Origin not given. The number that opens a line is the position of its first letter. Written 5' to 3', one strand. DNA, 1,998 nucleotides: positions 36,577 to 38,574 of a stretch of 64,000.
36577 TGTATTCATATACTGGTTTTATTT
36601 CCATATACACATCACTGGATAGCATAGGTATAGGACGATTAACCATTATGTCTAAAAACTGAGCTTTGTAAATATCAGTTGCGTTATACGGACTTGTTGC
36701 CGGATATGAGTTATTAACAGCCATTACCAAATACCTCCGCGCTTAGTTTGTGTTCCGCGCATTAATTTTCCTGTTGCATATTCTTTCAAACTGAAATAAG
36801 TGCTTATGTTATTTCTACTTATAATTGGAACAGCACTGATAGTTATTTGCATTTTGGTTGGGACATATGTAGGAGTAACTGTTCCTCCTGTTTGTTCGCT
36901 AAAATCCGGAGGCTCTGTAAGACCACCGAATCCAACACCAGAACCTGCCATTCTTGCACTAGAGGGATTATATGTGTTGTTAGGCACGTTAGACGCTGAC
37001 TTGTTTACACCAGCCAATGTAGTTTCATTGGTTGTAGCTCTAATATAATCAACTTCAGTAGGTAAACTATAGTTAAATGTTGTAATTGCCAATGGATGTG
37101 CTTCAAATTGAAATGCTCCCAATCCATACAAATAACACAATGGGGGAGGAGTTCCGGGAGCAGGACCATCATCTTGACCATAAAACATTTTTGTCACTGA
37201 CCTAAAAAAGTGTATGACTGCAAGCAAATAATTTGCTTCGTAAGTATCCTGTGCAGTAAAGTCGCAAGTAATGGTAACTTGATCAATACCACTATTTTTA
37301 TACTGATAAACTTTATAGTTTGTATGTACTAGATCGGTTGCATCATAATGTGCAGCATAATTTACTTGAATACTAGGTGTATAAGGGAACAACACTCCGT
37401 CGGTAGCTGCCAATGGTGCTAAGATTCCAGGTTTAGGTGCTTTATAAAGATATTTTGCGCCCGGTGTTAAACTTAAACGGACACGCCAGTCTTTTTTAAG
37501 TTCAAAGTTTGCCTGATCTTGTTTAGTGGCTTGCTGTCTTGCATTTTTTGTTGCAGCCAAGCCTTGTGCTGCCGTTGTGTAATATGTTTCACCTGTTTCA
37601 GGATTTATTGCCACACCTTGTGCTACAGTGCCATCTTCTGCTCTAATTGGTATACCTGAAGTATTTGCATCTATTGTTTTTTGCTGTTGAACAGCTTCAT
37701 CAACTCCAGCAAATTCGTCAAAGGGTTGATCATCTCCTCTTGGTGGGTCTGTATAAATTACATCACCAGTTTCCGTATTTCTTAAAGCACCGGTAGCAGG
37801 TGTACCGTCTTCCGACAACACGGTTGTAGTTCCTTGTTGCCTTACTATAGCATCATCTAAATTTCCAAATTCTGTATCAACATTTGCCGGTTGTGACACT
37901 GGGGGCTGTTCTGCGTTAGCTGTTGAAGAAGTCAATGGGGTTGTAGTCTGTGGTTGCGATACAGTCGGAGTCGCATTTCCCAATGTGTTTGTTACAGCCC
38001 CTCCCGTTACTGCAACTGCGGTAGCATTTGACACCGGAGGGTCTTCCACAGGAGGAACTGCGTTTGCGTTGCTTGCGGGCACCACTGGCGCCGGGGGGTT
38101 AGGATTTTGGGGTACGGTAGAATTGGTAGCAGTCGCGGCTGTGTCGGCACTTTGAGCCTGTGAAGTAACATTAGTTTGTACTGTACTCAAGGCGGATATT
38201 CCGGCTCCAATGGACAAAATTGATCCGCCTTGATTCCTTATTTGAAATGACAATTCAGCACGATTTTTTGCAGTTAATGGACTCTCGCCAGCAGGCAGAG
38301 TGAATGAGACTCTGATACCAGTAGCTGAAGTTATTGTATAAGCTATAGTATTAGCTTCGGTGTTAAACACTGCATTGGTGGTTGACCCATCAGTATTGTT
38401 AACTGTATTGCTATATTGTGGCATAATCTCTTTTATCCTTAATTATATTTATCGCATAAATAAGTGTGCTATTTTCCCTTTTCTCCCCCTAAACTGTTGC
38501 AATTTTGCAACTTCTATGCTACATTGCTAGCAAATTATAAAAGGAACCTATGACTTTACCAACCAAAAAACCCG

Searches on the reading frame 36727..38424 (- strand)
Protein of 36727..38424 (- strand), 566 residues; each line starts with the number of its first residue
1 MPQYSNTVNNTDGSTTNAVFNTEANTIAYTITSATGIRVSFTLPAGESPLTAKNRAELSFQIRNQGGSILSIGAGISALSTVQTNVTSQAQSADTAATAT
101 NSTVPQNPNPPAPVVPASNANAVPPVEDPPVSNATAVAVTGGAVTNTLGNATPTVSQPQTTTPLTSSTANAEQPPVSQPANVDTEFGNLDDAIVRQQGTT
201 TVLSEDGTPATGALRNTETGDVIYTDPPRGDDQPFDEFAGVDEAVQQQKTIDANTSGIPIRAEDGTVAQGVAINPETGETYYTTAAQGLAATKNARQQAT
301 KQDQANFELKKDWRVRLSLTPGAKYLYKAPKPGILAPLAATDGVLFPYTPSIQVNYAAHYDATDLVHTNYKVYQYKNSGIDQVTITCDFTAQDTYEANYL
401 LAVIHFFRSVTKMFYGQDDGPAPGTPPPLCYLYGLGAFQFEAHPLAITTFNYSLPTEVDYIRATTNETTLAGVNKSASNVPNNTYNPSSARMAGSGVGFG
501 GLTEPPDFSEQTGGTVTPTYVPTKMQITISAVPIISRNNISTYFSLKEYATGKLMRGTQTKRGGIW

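Call 98: search_protein_families(library=phrogs, proteins=[window:36727-38424:-], max_evalue=0.001)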
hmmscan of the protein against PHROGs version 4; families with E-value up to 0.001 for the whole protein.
window:36727-38424:- (566 aa): 1 family
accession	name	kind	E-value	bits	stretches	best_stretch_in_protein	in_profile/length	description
phrog_12050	-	head and packaging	2.1e-39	137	1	312-475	267-441/507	virion structural protein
